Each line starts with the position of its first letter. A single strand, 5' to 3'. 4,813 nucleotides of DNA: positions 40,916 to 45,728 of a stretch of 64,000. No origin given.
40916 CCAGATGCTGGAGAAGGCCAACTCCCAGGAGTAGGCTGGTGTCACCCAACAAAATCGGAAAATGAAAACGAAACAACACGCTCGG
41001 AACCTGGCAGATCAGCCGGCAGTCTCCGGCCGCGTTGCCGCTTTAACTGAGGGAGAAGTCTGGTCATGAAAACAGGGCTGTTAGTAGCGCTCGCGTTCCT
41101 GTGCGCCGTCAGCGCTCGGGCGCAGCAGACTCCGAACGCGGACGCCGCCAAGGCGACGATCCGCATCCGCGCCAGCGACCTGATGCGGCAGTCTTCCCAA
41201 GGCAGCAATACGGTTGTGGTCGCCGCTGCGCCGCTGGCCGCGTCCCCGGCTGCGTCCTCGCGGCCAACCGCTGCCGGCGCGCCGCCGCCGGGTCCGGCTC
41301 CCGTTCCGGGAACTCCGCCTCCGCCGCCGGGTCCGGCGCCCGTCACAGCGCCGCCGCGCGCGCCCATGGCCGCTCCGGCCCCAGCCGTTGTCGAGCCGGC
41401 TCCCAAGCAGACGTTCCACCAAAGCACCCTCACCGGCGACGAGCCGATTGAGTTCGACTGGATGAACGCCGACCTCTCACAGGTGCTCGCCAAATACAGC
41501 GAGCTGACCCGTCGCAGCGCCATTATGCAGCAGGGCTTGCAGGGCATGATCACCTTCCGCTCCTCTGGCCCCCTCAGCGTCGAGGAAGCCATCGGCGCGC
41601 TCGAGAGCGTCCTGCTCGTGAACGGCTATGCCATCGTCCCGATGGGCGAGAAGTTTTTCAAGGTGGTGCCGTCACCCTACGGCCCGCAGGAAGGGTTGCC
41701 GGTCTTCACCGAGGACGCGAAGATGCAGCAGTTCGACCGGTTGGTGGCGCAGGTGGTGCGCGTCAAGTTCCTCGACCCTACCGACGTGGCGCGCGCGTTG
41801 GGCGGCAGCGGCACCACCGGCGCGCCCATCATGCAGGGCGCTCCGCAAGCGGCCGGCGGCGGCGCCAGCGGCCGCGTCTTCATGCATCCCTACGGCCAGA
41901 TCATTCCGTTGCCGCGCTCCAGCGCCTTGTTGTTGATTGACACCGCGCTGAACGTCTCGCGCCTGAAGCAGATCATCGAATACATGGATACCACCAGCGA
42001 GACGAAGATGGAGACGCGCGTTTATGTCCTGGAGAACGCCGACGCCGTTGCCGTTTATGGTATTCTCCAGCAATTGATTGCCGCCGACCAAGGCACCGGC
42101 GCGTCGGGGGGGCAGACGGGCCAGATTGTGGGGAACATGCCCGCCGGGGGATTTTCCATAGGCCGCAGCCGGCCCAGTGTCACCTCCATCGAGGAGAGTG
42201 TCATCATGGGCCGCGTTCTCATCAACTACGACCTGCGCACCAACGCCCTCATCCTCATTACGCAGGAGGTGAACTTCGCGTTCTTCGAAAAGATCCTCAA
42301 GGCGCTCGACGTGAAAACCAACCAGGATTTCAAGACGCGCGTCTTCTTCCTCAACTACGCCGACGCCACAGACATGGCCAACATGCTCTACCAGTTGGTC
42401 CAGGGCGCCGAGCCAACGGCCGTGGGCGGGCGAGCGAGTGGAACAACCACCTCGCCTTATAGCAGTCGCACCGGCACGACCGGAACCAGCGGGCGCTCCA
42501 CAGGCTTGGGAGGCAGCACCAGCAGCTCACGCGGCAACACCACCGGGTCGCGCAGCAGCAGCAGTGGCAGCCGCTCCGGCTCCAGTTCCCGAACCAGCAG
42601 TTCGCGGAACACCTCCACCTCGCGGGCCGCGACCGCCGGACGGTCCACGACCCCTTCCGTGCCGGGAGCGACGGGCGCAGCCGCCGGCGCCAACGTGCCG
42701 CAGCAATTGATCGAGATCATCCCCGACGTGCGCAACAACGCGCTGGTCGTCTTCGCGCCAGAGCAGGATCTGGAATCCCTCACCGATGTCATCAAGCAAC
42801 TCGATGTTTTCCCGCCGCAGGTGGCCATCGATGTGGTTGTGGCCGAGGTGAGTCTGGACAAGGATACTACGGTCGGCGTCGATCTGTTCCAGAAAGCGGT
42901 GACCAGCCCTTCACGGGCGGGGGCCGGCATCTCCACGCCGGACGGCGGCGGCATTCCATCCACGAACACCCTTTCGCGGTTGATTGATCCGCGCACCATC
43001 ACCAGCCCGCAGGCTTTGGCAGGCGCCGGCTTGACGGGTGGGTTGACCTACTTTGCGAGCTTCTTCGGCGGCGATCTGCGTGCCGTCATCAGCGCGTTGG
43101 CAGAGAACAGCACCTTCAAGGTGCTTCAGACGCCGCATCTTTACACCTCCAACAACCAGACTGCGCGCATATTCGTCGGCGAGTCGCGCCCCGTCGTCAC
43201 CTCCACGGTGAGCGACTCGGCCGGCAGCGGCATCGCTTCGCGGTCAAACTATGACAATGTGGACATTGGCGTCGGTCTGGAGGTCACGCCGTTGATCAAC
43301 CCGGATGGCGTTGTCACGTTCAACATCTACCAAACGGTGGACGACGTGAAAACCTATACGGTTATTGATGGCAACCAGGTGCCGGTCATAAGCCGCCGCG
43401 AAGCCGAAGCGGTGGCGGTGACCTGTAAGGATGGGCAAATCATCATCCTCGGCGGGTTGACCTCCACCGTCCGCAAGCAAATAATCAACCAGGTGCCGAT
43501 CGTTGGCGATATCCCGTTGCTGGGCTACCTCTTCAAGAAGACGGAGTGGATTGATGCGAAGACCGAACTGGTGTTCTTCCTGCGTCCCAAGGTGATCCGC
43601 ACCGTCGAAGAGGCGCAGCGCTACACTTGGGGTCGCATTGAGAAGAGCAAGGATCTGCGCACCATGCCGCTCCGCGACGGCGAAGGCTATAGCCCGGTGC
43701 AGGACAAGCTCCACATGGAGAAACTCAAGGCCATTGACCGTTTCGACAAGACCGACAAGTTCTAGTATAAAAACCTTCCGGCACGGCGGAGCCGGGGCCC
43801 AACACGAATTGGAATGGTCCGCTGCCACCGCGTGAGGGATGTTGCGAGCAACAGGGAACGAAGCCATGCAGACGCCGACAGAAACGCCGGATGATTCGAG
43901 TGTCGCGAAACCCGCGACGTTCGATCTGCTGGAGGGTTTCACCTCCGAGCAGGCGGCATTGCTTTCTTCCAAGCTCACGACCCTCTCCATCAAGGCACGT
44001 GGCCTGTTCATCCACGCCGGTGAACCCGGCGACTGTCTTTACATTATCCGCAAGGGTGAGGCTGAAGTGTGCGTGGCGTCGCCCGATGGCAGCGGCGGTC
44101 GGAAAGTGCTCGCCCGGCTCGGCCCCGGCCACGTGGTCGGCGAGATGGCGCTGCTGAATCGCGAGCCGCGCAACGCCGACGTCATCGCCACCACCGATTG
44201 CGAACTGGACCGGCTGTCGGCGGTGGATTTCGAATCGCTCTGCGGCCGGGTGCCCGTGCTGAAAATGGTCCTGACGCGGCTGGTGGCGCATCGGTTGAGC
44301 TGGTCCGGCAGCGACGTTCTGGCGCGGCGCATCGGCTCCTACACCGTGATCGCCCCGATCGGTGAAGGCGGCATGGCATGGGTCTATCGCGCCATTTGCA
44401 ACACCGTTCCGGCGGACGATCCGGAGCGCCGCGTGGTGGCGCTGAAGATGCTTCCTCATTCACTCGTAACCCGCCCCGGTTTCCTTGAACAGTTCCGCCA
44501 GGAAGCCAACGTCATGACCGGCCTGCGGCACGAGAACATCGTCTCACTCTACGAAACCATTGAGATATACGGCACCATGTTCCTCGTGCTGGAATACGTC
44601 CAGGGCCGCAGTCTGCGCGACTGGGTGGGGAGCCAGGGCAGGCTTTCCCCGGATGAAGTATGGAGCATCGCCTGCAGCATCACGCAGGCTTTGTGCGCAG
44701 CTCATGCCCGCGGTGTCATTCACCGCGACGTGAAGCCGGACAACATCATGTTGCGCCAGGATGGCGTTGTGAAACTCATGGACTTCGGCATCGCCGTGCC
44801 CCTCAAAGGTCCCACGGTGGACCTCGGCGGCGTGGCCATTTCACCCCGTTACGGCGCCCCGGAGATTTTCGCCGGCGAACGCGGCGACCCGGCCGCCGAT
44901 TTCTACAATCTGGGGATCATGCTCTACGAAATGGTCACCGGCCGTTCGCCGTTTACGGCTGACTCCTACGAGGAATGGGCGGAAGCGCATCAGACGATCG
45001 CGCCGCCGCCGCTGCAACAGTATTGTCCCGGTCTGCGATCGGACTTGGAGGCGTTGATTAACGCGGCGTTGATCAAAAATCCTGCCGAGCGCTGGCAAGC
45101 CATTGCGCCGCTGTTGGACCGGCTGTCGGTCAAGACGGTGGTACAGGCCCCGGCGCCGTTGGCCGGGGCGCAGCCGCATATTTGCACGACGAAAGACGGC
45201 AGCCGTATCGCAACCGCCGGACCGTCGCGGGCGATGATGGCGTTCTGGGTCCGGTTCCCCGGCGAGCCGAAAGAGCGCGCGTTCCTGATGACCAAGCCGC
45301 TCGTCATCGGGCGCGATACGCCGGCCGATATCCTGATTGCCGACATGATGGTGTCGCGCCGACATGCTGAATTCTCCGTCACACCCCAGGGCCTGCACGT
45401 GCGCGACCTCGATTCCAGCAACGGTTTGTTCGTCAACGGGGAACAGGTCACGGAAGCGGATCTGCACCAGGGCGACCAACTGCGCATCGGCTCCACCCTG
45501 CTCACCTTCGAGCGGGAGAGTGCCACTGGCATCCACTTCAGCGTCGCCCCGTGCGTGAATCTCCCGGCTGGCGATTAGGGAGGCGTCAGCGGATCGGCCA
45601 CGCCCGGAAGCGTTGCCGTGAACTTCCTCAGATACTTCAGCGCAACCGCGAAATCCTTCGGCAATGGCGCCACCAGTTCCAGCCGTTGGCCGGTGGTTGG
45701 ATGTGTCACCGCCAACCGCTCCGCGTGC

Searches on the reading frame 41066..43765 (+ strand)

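Call 64: search_protein_families(library=pfam, proteins=[window:41066-43765:+], max_evalue=0.001)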
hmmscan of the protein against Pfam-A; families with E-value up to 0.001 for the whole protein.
window:41066-43765:+ (899 aa): 3 families
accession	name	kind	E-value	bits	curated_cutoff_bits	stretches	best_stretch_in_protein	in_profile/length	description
PF00263.26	Secretin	-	1.2e-42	145.9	27.5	1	677-845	1-169/169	Bacterial type II and III secretion system protein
PF03958.22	Secretin_N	-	8e-24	84.1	28.2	3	424-581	1-65/69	Bacterial type II/III secretion system short domain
PF21305.2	type_II_gspD_N0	-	2.1e-12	47.2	27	1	133-200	4-71/71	GspD-like, N0 domain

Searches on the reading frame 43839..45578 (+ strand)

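Call 64: search_protein_families(library=pfam, proteins=[window:43839-45578:+], max_evalue=0.001)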
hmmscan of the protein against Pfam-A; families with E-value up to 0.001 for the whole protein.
window:43839-45578:+ (579 aa): 7 families
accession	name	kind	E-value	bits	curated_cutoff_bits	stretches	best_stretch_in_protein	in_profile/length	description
PF00069.31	Pkinase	-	4e-47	161.3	31.7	1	168-421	1-254/263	Protein kinase domain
PF07714.23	PK_Tyr_Ser-Thr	-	2.9e-32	112.4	23.1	1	171-418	4-248/258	Protein tyrosine and serine/threonine kinase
PF00027.35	cNMP_binding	-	1.7e-20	73.2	27.5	1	51-135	4-86/89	Cyclic nucleotide-binding domain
PF00498.31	FHA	-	1.8e-18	67.2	20.7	1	489-551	2-67/67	FHA domain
PF16697.10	Yop-YscD_cpl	-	5.1e-15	55.9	33.2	1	484-560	15-93/94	Inner membrane component of T3SS, cytoplasmic domain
PF01636.29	APH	-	7.1e-06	26.4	23.2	0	287-320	164-198/239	Phosphotransferase enzyme family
PF03109.22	ABC1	-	1.5e-05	24.7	22.9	1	243-322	139-217/244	ABC1 atypical kinase-like domain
